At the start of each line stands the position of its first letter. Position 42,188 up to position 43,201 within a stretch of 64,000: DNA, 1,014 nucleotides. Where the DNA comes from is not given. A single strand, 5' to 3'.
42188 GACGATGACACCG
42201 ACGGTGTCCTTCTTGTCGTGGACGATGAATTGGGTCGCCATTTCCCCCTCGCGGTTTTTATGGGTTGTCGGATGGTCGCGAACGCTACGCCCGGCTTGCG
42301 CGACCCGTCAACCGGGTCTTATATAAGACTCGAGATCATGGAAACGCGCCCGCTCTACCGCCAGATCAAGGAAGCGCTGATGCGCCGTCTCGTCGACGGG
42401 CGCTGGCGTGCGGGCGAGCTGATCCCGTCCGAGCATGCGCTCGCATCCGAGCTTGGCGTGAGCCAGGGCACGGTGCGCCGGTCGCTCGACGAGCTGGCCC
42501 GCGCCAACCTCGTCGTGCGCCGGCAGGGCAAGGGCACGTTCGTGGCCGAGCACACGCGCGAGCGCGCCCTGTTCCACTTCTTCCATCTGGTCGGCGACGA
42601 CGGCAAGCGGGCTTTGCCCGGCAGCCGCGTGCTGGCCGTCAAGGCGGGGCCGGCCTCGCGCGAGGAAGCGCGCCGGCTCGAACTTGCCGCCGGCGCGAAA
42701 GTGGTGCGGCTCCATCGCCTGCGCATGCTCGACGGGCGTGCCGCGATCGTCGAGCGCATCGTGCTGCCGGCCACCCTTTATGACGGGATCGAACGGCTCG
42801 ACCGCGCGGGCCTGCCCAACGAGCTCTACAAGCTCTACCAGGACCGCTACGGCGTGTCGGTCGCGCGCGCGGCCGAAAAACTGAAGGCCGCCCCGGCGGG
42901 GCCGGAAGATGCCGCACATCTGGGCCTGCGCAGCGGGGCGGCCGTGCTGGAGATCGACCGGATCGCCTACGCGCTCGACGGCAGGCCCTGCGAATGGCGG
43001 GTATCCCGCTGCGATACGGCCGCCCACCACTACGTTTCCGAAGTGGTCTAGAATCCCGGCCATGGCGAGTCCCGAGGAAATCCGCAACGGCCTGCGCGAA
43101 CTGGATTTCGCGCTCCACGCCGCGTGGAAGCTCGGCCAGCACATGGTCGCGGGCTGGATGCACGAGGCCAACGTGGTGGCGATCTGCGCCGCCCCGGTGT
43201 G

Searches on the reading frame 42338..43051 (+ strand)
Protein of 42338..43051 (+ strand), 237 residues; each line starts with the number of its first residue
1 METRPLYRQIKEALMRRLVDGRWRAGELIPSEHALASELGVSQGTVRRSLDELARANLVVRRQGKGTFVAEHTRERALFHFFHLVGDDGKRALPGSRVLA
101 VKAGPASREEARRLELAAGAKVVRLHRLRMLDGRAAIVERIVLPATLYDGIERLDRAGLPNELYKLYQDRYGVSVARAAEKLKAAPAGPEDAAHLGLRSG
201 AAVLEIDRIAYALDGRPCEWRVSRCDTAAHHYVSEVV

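Call 4: search_protein_families(library=pfam, proteins=[window:42338-43051:+])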
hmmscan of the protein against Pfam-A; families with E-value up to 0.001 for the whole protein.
window:42338-43051:+ (237 aa): 9 families
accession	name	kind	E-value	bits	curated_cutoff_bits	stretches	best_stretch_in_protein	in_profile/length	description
PF07702.18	UTRA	-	2.6e-31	108.8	23.8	1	94-229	6-139/141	UTRA domain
PF00392.27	GntR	-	5.7e-21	74.4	27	1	6-69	1-64/64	Bacterial regulatory proteins, gntR family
PF25213.1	HVO_A0261_N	-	0.00015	22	35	1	32-65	27-60/86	HVO_A0261 N-terminal domain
PF08220.18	HTH_DeoR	-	0.00023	21.3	21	0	34-64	19-49/57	DeoR-like helix-turn-helix domain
PF01325.25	Fe_dep_repress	-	0.00034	21.2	26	0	29-65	22-58/60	Iron dependent repressor, N-terminal DNA binding domain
PF03428.19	RP-C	-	0.00042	20.6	24.4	1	30-62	72-104/175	Replication protein C N-terminal domain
PF12802.13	MarR_2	-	0.0005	20.6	27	0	34-62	25-53/61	MarR family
PF13545.12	HTH_Crp_2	-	0.00077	19.8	27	0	27-63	20-56/70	Crp-like helix-turn-helix domain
PF01047.28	MarR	-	0.00077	19.7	24.6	0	33-64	21-52/59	MarR family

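Call 6: find_related_loci(query=window:42338-43051:+, collection=genome_contigs, flank=3000)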
Query window:42338-43051:+ (237 aa) in genome_contigs; peptide patterns used: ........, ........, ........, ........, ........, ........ (x = any residue, [..] = any of these).
281 stretches matched a pattern; 124 encode a relative of the query (tblastn E <= 1e-3); the best 80 are kept; 80 distinct loci.
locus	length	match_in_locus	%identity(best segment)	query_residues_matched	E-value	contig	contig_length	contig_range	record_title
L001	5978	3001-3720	95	1-237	3e-147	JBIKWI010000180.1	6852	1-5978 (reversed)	MAG: Tagaea sp. isolate ME2015-09-13_3300035666_group6_bin128 Rohwer_bin1822_scaffold_16845_c1, whole genome shotgun seq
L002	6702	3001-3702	91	4-237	1e-140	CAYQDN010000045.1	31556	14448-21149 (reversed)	MAG TPA_asm: uncultured Azospirillum sp. isolate SRP269290_co5_39 genome assembly, contig: NODE_279_length_31556_cov_18.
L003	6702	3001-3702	85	4-237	1e-133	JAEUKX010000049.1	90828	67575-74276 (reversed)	MAG: Rhodospirillales bacterium isolate new MAG-106 k141_2782882, whole genome shotgun sequence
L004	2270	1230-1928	91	5-237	2e-139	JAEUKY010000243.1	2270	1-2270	MAG: Rhodospirillales bacterium isolate new MAG-107 k141_4340093, whole genome shotgun sequence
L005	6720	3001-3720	89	1-237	3e-131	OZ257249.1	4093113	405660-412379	MAG: Tagaea sp. isolate 835704f9-8dba-454c-b00a-1ace12109bd4 genome assembly, chromosome: 1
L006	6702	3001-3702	88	4-237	4e-121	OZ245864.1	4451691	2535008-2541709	MAG: Tagaea sp. isolate b89f3a61-f39d-4744-9122-d78dad599a90 genome assembly, chromosome: 1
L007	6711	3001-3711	86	1-237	4e-120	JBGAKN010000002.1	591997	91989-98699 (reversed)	MAG: Tagaea sp. isolate MAG_MBR_H10.16 MBRH10-16_opera_contig_48, whole genome shotgun sequence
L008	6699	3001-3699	76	5-237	5e-117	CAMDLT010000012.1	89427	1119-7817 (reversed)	MAG: Asaia bogorensis isolate TE-08apr19-29 genome assembly, contig: TE-08apr19-C120, whole genome shotgun sequence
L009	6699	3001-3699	76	5-237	1e-114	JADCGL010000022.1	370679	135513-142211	MAG: Telmatospirillum sp. isolate M043S1SP1A48QC M043S1_22, whole genome shotgun sequence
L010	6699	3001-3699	74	5-237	1e-112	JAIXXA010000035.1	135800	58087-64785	MAG: Rhodospirillaceae bacterium isolate D4_MAG_00038 pond_D4_MAG_00038_000000000186, whole genome shotgun sequence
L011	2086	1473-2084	86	4-207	6e-119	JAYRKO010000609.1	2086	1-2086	MAG: Tagaea sp. isolate XM2_XAASGE1bin.18 NODE_24099_length_2086_cov_8.953037, whole genome shotgun sequence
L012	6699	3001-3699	75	5-237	2e-112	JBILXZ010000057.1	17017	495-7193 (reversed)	MAG: Tagaea sp. isolate ME2018-11-08GD_3300042940_group8_bin19 Rohwer_bin1824_scaffold_2632_c1, whole genome shotgun seq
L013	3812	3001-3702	69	4-237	2e-102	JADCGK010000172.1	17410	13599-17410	MAG: Azospirillum sp. isolate M122S2SP1A49QC M122S2_172, whole genome shotgun sequence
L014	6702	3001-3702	85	4-237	1e-133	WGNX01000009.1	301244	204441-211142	MAG: Alphaproteobacteria bacterium isolate RI_332 c_000000066578, whole genome shotgun sequence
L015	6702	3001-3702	64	4-237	1e-94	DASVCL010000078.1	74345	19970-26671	MAG TPA_asm: Alphaproteobacteria bacterium isolate SMAG_U2005 k141_1271619, whole genome shotgun sequence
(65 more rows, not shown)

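Call 32: find_homologous_proteins(query=window:42338-43051:+, max_evalue=1e-10)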
Query window:42338-43051:+ (237 aa): 6623 proteins with E <= 1e-10 among 8000 candidates; the best 120 are listed.
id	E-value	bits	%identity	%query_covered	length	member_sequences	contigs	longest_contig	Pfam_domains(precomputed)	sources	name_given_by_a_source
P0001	9.4e-142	488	95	100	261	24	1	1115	PF00392.28,PF07702.19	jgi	-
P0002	9.7e-135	465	91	99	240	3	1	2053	PF00392.28,PF07702.19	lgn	-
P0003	1.1e-132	459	89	100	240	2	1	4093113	PF00392.28,PF07702.19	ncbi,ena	-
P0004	5.3e-129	447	89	98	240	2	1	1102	PF00392.28,PF07702.19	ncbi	ncbi:unnamed protein product [Phaeothamnion confervicola]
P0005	7.9e-128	443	85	99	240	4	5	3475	PF00392.28,PF07702.19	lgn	-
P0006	1.3e-127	442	86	100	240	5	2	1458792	PF00392.28,PF07702.19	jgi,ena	jgi:GntR family transcriptional regulator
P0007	8.4e-127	439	86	99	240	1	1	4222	PF00392.28,PF07702.19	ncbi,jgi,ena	jgi:GntR family transcriptional regulator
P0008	3.5e-122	424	83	100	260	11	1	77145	PF00392.28,PF07702.19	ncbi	-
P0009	5.7e-111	388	76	98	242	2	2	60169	PF00392.28,PF07702.19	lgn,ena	-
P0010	9.2e-111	387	76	98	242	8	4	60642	PF00392.28,PF07702.19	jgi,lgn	jgi:GntR family transcriptional regulator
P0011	2.1e-110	386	77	98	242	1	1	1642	PF00392.28,PF07702.19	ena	-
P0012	1.5e-109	383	76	98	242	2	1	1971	PF00392.28,PF07702.19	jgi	jgi:GntR family transcriptional regulator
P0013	1.4e-108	380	76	98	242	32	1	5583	PF00392.28,PF07702.19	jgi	jgi:GntR family transcriptional regulator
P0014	9.4e-96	338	69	99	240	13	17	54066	PF00392.28,PF07702.19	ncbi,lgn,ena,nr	ncbi:MAG: GntR family transcriptional regulator [Azospirillum sp.]|nr:GntR family transcriptional re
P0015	2.5e-95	336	68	99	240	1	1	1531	PF00392.28,PF07702.19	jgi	jgi:GntR family transcriptional regulator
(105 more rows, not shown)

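Call 33: search_dna_similar(query=window:42338-43051:+, collection=plasmids, mode=protein, max_rows=30, max_evalue=1e-20)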
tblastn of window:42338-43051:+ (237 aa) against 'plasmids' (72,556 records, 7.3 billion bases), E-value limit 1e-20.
Records with a match: 222; places in all: 225; records where one place covers at least 80% of the query: 222.
Best place of each record, by identity: <60% 222.
By first word of the organism name: Ralstonia 136; Rhizobium 28; Caballeronia 9; Pantoea 8; Paraburkholderia 7; Paracoccus 5; Burkholderia 4; Neorhizobium 4; Methylobacterium 3; Duffyella 3; and 11 more.
By predicted mobility (MOB-suite, as given by PLSDB): mobilizable 113; non-mobilizable 89; conjugative 20.
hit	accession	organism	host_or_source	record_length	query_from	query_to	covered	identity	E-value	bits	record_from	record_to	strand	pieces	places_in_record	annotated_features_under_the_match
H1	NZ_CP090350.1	Methylobacterium oryzae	single cell,soil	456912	4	234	97%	47.6%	6e-53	190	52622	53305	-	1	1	GntR family transcriptional regulator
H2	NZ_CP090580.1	Methylobacterium radiotolerans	Pure isolate,Urban soil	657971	4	234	97%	47.2%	2e-53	191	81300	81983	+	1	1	GntR family transcriptional regulator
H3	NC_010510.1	Methylobacterium radiotolerans JCM 2831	-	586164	4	234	97%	47.2%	3e-53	191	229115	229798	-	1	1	GntR family transcriptional regulator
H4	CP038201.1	Paracoccus ferrooxidans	single cell,bioreactor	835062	4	232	97%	47.6%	2e-48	177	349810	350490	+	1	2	GntR family transcriptional regulator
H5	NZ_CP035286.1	Paracoccus versutus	whole organism,soil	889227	4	232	97%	47.2%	2e-47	174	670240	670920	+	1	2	GntR family transcriptional regulator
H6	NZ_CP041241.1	Sinorhizobium mexicanum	Acaciella angustissima,cell culture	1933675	4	236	98%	44.6%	5e-50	181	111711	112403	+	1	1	none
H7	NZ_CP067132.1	Paracoccus seriniphilus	cell culture,washing water of Bugula ...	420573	4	232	97%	42.8%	2e-34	136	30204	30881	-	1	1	GntR family transcriptional regulator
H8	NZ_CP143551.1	Burkholderia multivorans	Homo sapiens,bronchoalveolar lavage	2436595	5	236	98%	41.9%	2e-36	142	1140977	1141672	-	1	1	none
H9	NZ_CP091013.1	Burkholderia cenocepacia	-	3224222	5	236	98%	40.6%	6e-35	138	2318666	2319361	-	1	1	none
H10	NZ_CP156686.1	Burkholderia stagnalis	Bacterial cells,soils collected in ...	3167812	5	236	98%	40.6%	7e-35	138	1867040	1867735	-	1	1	none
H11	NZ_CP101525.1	Burkholderia arboris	mixed culture,soil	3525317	5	236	98%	40.2%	2e-34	137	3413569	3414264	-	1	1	none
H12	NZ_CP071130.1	Caballeronia sp. M1242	Homo sapiens,ETA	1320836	5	236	98%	39.2%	4e-34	135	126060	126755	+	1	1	none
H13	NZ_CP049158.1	Caballeronia sp. SBC1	whole organism,soil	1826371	5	236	98%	38.8%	5e-34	135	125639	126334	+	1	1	none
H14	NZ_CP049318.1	Caballeronia sp. SBC2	whole organism,soil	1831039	5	236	98%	38.8%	5e-34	135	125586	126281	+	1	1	none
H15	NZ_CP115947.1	Ralstonia solanacearum MolK2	Musa sp.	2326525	5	236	98%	38.4%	8e-37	144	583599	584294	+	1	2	record has no annotation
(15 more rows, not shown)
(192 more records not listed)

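Call 35: get_annotated_region(hit=H9, flank=5000)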
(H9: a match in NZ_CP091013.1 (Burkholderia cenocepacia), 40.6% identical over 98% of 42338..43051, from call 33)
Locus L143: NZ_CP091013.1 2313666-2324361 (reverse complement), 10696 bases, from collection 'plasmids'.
description: Burkholderia cenocepacia strain CMCC(B)23006 plasmid unnamed1, complete sequence
organism: Burkholderia cenocepacia (NCBI taxid 95486)
taxonomy: Bacteria; Pseudomonadota; Betaproteobacteria; Burkholderiales; Burkholderiaceae; Burkholderia; Burkholderia cenocepacia
host: -; source: -; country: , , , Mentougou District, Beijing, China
typing (MOB-suite, as given by PLSDB): non-mobilizable
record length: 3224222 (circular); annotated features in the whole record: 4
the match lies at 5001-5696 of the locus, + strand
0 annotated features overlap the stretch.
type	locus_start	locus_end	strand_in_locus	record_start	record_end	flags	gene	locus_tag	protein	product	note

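Call 36: get_annotated_region(hit=H1, flank=6000)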
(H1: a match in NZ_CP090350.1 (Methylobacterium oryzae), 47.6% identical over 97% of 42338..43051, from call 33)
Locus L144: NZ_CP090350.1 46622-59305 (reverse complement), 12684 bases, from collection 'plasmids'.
description: Methylobacterium oryzae strain H33R-06 plasmid unnamed1, complete sequence
organism: Methylobacterium oryzae (NCBI taxid 334852)
taxonomy: Bacteria; Pseudomonadota; Alphaproteobacteria; Hyphomicrobiales; Methylobacteriaceae; Methylobacterium; Methylobacterium oryzae
host: -; source: single cell,soil; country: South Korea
typing (MOB-suite, as given by PLSDB): mobilizable; relaxase MOBP
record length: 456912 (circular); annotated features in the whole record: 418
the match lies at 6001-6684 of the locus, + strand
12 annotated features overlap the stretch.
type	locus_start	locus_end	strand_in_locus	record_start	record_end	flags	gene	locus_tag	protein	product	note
CDS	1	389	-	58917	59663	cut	-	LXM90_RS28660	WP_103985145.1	sulfite exporter TauE/SafE family protein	GO:0006810 - transport [Evidence IEA]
CDS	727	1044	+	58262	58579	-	-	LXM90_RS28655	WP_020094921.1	UxaA family hydrolase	-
CDS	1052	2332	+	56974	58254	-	-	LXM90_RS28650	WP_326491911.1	UxaA family hydrolase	-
CDS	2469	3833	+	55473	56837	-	-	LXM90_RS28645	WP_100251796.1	cation:dicarboxylase symporter family transporter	-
CDS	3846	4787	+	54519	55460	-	-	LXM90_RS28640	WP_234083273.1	NAD(P)-dependent oxidoreductase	-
CDS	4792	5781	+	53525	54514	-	-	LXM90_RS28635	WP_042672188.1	Ldh family oxidoreductase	-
CDS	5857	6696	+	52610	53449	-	-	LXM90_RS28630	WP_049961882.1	GntR family transcriptional regulator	-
CDS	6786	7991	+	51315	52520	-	-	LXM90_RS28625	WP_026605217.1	molybdopterin-dependent oxidoreductase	-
CDS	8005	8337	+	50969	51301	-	-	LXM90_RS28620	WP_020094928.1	hypothetical protein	-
CDS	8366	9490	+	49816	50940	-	-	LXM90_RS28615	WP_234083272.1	putative sulfate exporter family transporter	-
CDS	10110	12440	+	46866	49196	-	-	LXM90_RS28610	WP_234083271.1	EAL domain-containing protein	-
CDS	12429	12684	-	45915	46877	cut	-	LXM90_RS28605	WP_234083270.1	crotonase/enoyl-CoA hydratase family protein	-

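Call 40: search_protein_families(library=ncbifam, proteins=[window:42338-43051:+], max_evalue=0.00001)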
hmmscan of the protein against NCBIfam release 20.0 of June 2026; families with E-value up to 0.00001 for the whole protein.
window:42338-43051:+ (237 aa): 20 families
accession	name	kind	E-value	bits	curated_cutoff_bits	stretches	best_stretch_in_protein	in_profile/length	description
TIGR02018.2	his_ut_repres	equivalog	1.8e-31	109.2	220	1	7-211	1-202/226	histidine utilization transcriptional repressor HutC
TIGR02325.1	C_P_lyase_phnF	equivalog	1.3e-30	106.7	156.8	1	6-227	9-229/238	phosphonate metabolism transcriptional regulator PhnF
NF008491.0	PRK11402.1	subfamily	2.4e-25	89.5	269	1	3-219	9-223/243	GntR family transcriptional regulator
NF052441.1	TransRegRv0792c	equivalog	1.2e-24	87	400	1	8-220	19-230/260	Rv0792c family HTH-type transcriptional regulator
NF041547.1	GntR_LSA1692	equivalog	2e-23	83.2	275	1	6-218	2-212/233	GntR family transcriptional regulator, LSA1692 subfamily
TIGR03337.1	phnR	equivalog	2.2e-22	79.9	296.75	1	7-217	3-211/231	phosphonate utilization transcriptional regulator PhnR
TIGR02404.1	trehalos_R_Bsub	equivalog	1.3e-21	77.3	211.95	1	7-226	2-221/233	trehalose operon repressor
NF007292.0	PRK09764.1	equivalog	3.9e-18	65.5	281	1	1-220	1-218/240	GntR family transcriptional regulator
NF011575.0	PRK14999.1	equivalog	5.6e-15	55.3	424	1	4-87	11-94/241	histidine utilization repressor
NF052282.1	PLP_TF_PdxR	equivalog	3.1e-14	52.9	320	1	5-75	1-71/448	MocR-like pyridoxine biosynthesis transcription factor PdxR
NF007486.0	PRK10079.1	equivalog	5e-14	52.6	363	1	7-210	14-214/241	phosphonate metabolism transcriptional regulator PhnF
NF052286.1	ecto_TF_EhuR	exception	1.1e-11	44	480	1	3-77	9-83/458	MocR-like ectoine utilization transcription factor EhuR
NF052290.2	MocR_like_YczR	exception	4.2e-11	42.2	487.4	1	3-75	17-89/458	MocR-like transcription factor YczR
NF047563.1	modulin_PmtR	equivalog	5e-11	42.7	200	1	3-72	10-79/125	PSM export ABC transporter transcriptional regulator PmtR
NF007442.0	PRK09990.1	equivalog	6.8e-10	38.8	301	1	3-88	8-93/256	transcriptional regulator GlcC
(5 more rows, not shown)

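Call 41: search_solved_structures(query=window:42338-43051:+, max_evalue=0.00001)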
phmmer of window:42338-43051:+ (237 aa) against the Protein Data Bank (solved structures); distinct sequences matched with E-value up to 0.00001: 23.
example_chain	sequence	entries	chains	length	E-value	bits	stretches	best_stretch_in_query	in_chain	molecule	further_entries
2wv0_A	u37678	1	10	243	3.1e-20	76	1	5-220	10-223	HTH-TYPE TRANSCRIPTIONAL REPRESSOR YVOA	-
4u0v_A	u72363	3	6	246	3.2e-20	75.9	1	5-220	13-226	HTH-type transcriptional repressor YvoA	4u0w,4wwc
3cnv_A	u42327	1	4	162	5.3e-20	75.2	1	79-233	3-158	Putative GntR-family transcriptional regulator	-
9i0v_A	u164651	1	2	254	6.9e-20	74.9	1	22-222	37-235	HTH-type transcriptional repressor DasR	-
4zs8_A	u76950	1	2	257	7.1e-20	74.8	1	22-222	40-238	HTH-type transcriptional repressor DasR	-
2ra5_A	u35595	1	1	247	1.4e-17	67.3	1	5-221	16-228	Putative transcriptional regulator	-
3f8m_A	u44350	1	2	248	3.4e-10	43.2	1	4-222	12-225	GntR-family protein transcriptional regulator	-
4zsb_A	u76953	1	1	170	1.9e-09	40.7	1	94-222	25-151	HTH-type transcriptional repressor DasR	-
4zsi_A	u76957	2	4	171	1.9e-09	40.7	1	94-222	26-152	HTH-type transcriptional repressor DasR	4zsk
3neu_A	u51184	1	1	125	4.4e-09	39.5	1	4-80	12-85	Lin1836 protein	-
4ham_A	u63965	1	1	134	1.2e-08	38.1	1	4-74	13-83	Lmo2241 protein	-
3ddv_A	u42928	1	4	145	1.9e-08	37.4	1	92-221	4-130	Transcriptional regulator (GntR family)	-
3bwg_A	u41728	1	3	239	2.3e-08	37.1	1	7-221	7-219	Uncharacterized HTH-type transcriptional regulator yydK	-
3tqn_A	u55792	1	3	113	2.4e-08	37.1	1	3-78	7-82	Transcriptional regulator, GntR family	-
4u0y_A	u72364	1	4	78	3.7e-08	36.5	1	4-69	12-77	HTH-type transcriptional repressor YvoA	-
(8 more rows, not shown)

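Call 49: get_annotated_region(hit=H5, flank=7000)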
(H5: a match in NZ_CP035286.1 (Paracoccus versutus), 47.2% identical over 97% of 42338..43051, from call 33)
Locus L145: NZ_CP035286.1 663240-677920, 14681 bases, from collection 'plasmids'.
description: Paracoccus versutus strain UW1 plasmid pTAV3, complete sequence
organism: Paracoccus versutus (NCBI taxid 34007)
taxonomy: Bacteria; Pseudomonadota; Alphaproteobacteria; Rhodobacterales; Paracoccaceae; Paracoccus; Paracoccus versutus
host: -; source: whole organism,soil; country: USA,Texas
typing (MOB-suite, as given by PLSDB): non-mobilizable; replicon rep_cluster_229
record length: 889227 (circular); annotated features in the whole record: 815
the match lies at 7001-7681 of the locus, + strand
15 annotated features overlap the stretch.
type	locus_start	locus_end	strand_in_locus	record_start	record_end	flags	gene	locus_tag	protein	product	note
CDS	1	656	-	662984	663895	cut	-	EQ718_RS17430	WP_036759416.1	LysR family transcriptional regulator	-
CDS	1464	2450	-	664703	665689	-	-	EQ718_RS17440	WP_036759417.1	Ldh family oxidoreductase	-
CDS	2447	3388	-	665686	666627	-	-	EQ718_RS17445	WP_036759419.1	hydroxyacid dehydrogenase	-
CDS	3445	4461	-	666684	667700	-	-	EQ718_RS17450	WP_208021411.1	tripartite tricarboxylate transporter substrate-binding protein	-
CDS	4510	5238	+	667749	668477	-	-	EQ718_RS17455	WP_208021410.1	tripartite tricarboxylate transporter TctB family protein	-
CDS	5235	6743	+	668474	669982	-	-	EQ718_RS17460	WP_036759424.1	tripartite tricarboxylate transporter permease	-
CDS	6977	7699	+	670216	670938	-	-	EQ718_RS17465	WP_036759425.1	GntR family transcriptional regulator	-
CDS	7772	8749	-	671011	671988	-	-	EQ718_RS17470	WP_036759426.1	alcohol dehydrogenase catalytic domain-containing protein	-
CDS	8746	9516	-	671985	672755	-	-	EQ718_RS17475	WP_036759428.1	SDR family oxidoreductase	-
CDS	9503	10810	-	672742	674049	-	hisD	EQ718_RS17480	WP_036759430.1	histidinol dehydrogenase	GO:0000105 - histidine biosynthetic process [Evidence IEA]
CDS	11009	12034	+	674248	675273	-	-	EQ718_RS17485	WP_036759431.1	LacI family DNA-binding transcriptional regulator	-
CDS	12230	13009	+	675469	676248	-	-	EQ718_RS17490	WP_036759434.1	ABC transporter permease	-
CDS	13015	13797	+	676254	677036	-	-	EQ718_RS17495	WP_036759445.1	ABC transporter permease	-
CDS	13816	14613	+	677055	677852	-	-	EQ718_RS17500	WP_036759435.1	ABC transporter ATP-binding protein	GO:0006810 - transport [Evidence IEA]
CDS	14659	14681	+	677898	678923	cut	-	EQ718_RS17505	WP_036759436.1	ABC transporter substrate-binding protein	-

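Call 58: search_solved_structures(query=window:42338-43051:+, max_evalue=1e-15, show_alignments=2)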
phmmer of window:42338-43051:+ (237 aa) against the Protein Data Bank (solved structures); distinct sequences matched with E-value up to 1e-15: 6.
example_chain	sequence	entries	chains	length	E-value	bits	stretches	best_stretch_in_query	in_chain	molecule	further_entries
2wv0_A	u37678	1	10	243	3.1e-20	76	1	5-220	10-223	HTH-TYPE TRANSCRIPTIONAL REPRESSOR YVOA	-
4u0v_A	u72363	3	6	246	3.2e-20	75.9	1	5-220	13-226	HTH-type transcriptional repressor YvoA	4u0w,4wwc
3cnv_A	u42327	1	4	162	5.3e-20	75.2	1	79-233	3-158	Putative GntR-family transcriptional regulator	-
9i0v_A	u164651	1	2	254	6.9e-20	74.9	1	22-222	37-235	HTH-type transcriptional repressor DasR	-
4zs8_A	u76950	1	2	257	7.1e-20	74.8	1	22-222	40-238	HTH-type transcriptional repressor DasR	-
2ra5_A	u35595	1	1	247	1.4e-17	67.3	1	5-221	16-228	Putative transcriptional regulator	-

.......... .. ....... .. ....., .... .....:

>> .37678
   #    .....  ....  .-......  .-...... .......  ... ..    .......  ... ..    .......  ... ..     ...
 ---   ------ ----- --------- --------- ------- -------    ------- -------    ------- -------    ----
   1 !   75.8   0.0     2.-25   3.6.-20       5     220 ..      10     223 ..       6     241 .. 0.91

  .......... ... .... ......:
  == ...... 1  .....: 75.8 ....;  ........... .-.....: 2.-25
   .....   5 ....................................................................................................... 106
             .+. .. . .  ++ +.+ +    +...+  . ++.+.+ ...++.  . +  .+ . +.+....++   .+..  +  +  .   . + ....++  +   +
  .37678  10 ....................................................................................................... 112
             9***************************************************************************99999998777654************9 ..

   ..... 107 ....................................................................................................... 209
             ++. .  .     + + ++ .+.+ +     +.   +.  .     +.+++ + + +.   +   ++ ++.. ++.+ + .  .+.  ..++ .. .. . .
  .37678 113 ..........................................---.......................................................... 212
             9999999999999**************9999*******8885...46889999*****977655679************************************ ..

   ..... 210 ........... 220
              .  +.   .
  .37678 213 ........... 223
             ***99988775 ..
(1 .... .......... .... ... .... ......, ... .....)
